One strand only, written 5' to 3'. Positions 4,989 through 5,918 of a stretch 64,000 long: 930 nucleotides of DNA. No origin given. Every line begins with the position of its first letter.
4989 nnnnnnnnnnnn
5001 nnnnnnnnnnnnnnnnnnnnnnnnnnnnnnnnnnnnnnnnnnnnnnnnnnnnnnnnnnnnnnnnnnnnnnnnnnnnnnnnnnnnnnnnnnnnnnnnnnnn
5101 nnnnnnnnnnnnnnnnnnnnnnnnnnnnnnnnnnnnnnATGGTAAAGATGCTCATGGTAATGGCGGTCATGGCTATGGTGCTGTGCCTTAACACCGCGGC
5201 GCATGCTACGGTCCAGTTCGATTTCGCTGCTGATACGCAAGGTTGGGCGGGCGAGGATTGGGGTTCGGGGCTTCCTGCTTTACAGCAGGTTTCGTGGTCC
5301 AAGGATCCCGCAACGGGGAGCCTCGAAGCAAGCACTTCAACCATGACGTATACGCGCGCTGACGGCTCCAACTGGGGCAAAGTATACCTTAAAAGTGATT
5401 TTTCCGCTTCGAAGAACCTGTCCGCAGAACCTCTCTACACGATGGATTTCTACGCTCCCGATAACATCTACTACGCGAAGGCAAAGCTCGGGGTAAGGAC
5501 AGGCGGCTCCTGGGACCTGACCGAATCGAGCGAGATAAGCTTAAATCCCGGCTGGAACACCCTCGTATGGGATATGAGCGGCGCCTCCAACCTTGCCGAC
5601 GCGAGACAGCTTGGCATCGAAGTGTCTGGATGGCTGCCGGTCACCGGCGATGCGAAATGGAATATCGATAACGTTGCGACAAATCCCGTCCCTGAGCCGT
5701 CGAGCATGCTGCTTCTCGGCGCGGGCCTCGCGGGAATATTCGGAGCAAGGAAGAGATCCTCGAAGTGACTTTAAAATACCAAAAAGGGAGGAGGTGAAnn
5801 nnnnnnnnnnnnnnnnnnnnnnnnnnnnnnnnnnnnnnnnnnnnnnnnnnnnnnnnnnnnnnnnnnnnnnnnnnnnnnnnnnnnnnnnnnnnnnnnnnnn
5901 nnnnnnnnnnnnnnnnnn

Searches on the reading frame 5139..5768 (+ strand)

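Call 7: search_protein_families(library=pfam, proteins=[window:5139-5768:+])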
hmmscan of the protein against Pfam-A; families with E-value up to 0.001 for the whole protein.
window:5139-5768:+ (209 aa): 2 families
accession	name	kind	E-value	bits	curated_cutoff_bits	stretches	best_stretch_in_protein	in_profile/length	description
PF07589.16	PEP-CTERM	-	2.4e-08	34.1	20.7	1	183-206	1-24/24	PEP-CTERM motif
PF21253.3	Mann_GBD_bact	-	4.2e-08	34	27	1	27-177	1-142/143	Mannanase, galactose-binding domain-like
